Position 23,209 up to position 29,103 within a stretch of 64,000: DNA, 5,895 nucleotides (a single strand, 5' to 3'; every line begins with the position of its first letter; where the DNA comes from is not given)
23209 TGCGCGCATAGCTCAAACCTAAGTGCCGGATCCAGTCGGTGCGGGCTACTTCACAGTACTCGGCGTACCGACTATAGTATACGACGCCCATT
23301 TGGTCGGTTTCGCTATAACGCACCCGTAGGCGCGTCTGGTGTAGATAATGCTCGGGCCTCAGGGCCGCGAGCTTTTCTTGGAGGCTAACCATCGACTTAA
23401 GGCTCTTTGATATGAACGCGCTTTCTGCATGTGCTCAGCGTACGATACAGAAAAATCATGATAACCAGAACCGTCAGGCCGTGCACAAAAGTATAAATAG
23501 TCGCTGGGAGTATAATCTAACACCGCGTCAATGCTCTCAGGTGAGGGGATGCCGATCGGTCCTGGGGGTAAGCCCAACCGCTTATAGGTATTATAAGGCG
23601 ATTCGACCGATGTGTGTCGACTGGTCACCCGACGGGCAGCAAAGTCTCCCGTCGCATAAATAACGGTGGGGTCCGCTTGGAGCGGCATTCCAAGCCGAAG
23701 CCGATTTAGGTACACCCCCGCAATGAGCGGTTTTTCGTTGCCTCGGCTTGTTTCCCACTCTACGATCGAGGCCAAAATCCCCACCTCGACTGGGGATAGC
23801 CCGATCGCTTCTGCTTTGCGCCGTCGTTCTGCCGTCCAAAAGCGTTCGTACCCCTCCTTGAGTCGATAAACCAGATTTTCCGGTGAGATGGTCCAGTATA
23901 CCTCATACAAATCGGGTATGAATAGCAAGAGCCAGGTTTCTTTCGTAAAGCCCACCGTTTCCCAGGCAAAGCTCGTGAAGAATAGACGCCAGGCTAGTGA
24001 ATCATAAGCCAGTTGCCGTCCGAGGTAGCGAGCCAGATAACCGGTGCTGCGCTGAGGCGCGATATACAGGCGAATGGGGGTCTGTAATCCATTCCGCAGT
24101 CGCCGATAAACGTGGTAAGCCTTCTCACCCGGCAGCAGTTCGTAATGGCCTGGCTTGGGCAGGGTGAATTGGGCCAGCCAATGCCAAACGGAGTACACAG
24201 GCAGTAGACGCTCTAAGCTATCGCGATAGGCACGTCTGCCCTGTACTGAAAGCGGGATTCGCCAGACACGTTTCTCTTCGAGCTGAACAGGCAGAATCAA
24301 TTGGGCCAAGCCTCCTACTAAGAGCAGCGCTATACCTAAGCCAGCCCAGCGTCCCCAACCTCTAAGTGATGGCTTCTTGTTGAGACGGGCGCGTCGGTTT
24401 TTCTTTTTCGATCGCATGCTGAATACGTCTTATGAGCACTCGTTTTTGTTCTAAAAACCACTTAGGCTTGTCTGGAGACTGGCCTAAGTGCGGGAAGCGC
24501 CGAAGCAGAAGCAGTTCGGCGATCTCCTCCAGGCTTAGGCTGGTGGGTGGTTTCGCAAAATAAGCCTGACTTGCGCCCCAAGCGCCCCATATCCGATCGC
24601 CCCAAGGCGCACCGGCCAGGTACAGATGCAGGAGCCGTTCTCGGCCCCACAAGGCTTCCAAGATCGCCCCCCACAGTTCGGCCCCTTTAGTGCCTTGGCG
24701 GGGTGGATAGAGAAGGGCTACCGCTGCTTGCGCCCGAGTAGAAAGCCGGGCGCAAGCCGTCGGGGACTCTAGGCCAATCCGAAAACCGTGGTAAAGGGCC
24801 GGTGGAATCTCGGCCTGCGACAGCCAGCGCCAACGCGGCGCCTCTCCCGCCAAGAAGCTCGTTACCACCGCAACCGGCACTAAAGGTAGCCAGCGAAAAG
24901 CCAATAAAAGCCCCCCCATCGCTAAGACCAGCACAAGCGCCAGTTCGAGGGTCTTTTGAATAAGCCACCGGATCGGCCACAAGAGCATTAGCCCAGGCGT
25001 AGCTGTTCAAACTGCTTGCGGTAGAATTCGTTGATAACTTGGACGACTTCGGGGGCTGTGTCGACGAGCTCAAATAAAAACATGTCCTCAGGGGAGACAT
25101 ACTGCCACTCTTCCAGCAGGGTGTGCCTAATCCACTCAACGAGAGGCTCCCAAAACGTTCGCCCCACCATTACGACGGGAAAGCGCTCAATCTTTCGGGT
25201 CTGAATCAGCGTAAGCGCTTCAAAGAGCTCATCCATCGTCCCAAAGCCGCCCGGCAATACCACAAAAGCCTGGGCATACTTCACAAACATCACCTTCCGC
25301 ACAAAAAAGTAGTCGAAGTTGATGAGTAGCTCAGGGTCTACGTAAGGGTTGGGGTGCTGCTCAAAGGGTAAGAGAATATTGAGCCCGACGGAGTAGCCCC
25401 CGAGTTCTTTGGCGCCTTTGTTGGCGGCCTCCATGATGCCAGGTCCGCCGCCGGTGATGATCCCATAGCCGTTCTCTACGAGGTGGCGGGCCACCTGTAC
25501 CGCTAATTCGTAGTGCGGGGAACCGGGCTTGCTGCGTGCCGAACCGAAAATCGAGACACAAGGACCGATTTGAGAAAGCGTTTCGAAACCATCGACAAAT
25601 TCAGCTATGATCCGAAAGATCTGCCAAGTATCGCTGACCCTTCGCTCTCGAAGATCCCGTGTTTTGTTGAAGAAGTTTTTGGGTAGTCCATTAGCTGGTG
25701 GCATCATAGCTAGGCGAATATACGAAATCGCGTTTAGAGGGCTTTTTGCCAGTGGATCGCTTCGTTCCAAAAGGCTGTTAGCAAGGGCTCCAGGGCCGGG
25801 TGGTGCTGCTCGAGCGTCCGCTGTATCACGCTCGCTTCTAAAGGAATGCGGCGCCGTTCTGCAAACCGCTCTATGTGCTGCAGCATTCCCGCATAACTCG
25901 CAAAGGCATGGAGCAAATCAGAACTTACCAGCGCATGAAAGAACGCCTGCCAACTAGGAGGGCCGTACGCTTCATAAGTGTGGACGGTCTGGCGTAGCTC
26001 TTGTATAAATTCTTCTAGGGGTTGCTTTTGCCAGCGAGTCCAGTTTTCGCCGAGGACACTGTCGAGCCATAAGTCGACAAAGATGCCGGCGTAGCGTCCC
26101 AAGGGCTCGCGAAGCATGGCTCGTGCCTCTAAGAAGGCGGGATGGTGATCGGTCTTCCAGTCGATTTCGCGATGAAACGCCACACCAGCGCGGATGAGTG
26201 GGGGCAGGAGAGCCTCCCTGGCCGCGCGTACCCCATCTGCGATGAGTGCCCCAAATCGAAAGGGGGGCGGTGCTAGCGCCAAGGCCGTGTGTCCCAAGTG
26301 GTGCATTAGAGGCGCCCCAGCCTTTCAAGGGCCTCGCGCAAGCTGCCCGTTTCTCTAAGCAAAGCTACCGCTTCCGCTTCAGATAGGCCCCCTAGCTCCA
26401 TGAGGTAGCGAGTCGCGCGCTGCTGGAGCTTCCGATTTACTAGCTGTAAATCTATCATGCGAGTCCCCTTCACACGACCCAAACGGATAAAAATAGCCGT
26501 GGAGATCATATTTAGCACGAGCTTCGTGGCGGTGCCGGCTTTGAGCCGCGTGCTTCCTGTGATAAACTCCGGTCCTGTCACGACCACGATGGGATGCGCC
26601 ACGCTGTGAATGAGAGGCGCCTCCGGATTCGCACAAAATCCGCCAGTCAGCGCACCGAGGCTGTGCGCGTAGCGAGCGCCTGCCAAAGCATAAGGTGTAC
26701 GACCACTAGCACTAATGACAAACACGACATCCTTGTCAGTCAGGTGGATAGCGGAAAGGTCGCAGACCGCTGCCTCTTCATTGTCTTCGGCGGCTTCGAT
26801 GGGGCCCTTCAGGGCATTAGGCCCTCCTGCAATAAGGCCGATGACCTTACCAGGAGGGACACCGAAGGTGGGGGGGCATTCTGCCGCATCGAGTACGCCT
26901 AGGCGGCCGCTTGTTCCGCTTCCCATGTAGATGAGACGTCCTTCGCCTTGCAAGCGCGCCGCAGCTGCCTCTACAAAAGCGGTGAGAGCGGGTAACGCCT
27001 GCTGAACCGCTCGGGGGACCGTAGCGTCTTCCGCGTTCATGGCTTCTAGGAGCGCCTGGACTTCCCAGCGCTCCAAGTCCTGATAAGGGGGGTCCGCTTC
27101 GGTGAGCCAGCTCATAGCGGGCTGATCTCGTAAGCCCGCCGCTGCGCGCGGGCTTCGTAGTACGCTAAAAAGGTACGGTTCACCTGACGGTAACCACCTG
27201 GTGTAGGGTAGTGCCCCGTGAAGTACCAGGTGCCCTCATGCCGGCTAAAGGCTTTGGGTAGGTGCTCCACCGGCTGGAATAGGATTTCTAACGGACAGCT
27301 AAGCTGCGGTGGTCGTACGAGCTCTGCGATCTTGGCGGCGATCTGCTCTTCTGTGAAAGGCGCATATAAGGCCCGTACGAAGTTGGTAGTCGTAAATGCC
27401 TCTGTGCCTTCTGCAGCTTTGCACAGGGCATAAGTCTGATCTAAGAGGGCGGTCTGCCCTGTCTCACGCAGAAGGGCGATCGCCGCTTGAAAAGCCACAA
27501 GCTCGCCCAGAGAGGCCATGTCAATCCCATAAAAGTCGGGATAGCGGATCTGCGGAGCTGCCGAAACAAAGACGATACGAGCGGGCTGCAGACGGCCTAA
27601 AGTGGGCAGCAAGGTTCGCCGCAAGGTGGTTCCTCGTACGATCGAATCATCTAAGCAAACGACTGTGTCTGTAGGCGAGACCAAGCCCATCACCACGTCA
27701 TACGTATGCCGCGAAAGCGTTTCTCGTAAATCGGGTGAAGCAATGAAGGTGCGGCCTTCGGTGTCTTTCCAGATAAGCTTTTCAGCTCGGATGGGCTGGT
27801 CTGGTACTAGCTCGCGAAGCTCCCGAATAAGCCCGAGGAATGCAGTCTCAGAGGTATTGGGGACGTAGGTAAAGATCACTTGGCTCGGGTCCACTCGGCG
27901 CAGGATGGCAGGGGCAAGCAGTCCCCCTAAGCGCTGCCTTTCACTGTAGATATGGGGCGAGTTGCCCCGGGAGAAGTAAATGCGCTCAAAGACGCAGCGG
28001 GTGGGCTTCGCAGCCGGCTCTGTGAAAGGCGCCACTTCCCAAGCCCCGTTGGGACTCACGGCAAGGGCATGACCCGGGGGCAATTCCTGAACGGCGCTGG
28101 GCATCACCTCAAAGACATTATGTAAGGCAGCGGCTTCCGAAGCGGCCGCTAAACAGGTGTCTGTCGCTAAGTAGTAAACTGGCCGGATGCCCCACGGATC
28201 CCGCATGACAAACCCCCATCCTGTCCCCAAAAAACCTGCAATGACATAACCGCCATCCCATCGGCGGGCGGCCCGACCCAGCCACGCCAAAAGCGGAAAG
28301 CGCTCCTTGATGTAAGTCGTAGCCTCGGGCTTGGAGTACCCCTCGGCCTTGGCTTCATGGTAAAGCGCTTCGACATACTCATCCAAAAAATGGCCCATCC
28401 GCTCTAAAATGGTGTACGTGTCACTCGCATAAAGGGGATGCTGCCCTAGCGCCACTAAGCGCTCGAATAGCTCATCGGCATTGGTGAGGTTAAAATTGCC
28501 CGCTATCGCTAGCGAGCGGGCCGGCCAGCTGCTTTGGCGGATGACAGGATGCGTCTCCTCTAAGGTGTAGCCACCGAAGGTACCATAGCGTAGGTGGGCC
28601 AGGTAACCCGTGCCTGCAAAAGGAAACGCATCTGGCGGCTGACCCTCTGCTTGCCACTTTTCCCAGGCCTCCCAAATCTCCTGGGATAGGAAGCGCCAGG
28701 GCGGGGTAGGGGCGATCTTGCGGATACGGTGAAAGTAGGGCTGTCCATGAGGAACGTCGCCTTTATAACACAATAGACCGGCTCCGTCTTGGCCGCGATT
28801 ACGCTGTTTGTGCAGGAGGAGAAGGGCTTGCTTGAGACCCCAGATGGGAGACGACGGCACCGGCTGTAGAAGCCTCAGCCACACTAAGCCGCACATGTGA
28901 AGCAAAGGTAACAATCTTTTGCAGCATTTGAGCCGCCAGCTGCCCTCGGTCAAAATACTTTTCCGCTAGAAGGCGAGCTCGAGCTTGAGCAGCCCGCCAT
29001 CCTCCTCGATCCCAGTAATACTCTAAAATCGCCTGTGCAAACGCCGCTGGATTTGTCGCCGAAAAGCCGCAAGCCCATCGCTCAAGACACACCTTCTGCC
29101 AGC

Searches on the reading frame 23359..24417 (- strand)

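Call 44: search_protein_families(library=ncbifam, proteins=[window:23359-24417:-], max_evalue=0.001)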
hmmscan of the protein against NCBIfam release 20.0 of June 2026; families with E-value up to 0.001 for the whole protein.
window:23359-24417:- (352 aa): 2 families
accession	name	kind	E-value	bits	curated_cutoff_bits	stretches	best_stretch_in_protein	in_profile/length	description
TIGR00247.1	TIGR00247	hypoth_equivalog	6.1e-37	127.4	103.4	1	167-339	172-343/347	endolytic transglycosylase MltG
NF007619.0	PRK10270.1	equivalog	5.6e-27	94.7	532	1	214-340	210-334/340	cell division protein YceG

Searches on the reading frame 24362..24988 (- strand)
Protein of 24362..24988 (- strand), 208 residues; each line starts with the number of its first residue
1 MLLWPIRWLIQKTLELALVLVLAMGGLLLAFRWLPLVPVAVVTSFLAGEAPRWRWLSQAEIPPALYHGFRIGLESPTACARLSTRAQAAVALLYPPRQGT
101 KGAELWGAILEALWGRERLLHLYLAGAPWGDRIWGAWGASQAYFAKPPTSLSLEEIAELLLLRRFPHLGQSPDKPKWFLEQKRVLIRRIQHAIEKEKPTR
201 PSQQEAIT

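Call 44: search_protein_families(library=ncbifam, proteins=[window:24362-24988:-], max_evalue=0.001)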
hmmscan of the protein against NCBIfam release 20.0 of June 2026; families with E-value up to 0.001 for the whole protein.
window:24362-24988:- (208 aa): 7 families
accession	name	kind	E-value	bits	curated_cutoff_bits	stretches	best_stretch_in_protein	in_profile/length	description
TIGR02073.1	PBP_1c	equivalog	2.8e-12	46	494.2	1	101-190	107-197/728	penicillin-binding protein 1C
TIGR02070.1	mono_pep_trsgly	equivalog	1.5e-11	44.3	182.65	1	100-189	128-217/224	monofunctional biosynthetic peptidoglycan transglycosylase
NF008414.0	PRK11240.1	equivalog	4.5e-07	28.3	1121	1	99-174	135-210/774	peptidoglycan glycosyltransferase PbpC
TIGR02074.1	PBP_1a_fam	subfamily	3.3e-06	26.2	508.75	1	104-189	79-165/535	PBP1A family penicillin-binding protein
NF051885.1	tranpepglycosPbpC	equivalog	3.9e-06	25.7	900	1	109-190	158-239/632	multimodular transpeptidase-transglycosylase PbpC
NF008643.0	PRK11636.1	equivalog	0.00025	19.4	1263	1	37-164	74-204/850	peptidoglycan glycosyltransferase/peptidoglycan DD-transpeptidase MrcA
NF038276.1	strep_PBP2A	exception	0.00052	18.4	1100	1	114-160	180-226/716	penicillin-binding protein PBP2A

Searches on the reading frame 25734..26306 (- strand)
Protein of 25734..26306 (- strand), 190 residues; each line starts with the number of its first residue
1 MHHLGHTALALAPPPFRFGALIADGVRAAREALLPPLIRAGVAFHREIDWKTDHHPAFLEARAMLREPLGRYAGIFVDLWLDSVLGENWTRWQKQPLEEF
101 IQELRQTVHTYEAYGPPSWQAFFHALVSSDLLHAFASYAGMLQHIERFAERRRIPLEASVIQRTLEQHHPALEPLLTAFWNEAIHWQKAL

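Call 16: search_protein_families(library=pfam, proteins=[window:25734-26306:-], max_evalue=0.00001)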
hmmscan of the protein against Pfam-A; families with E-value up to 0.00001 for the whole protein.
window:25734-26306:- (190 aa): 1 family
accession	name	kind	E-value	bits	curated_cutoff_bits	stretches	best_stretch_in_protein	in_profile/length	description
PF04336.18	ACP_PD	-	1.1e-38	133.6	27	1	1-182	1-182/183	Acyl carrier protein phosphodiesterase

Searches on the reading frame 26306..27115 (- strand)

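Call 16: search_protein_families(library=pfam, proteins=[window:26306-27115:-], max_evalue=0.00001)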
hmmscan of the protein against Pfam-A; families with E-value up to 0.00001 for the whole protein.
window:26306-27115:- (269 aa): 3 families
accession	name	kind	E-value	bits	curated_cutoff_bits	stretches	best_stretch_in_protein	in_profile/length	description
PF22645.1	GKRP_SIS_N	-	5e-14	52.4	27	1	49-145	7-107/113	Glucokinase regulatory protein N-terminal SIS domain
PF22198.1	GKRP_SIS_2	-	2.5e-07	31.1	27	1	45-100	8-63/191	Glucokinase regulatory protein, second SIS domain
PF01380.27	SIS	-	2.3e-06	27.9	25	0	122-203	48-127/131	SIS domain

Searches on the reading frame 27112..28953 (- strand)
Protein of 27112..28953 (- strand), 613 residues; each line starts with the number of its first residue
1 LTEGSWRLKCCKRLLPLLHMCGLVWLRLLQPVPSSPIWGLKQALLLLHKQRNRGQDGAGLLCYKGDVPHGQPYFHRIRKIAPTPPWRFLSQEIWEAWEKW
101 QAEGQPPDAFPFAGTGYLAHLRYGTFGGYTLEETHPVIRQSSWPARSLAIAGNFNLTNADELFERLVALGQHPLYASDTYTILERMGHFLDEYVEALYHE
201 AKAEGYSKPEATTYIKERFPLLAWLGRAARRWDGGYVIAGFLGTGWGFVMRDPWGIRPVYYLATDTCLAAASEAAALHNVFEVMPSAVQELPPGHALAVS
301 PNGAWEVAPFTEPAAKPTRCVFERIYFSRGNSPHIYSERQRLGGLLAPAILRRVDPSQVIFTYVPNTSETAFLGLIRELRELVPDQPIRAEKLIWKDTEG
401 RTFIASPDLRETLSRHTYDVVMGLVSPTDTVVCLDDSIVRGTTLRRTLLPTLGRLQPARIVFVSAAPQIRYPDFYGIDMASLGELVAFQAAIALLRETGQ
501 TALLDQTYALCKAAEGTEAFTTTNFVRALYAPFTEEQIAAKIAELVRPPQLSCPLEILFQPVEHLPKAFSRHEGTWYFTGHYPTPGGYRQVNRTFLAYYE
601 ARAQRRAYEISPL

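Call 16: search_protein_families(library=pfam, proteins=[window:27112-28953:-], max_evalue=0.00001)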
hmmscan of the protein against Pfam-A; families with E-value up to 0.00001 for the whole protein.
window:27112-28953:- (613 aa): 1 family
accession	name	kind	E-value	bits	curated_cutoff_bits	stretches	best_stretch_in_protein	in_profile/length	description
PF13537.11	GATase_7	-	1.6e-06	28.6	25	0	246-278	89-122/123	Glutamine amidotransferase domain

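Call 44: search_protein_families(library=ncbifam, proteins=[window:27112-28953:-], max_evalue=0.001)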
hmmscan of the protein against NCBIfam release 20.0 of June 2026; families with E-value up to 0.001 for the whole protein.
window:27112-28953:- (613 aa): 2 families
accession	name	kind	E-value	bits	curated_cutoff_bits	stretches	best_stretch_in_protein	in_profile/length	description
TIGR01134.1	purF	equivalog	1.9e-37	129.6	350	1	114-493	64-394/432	amidophosphoribosyltransferase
TIGR01536.1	asn_synth_AEB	equivalog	0.00088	18.4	267.1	0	231-283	119-172/517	asparagine synthase (glutamine-hydrolyzing)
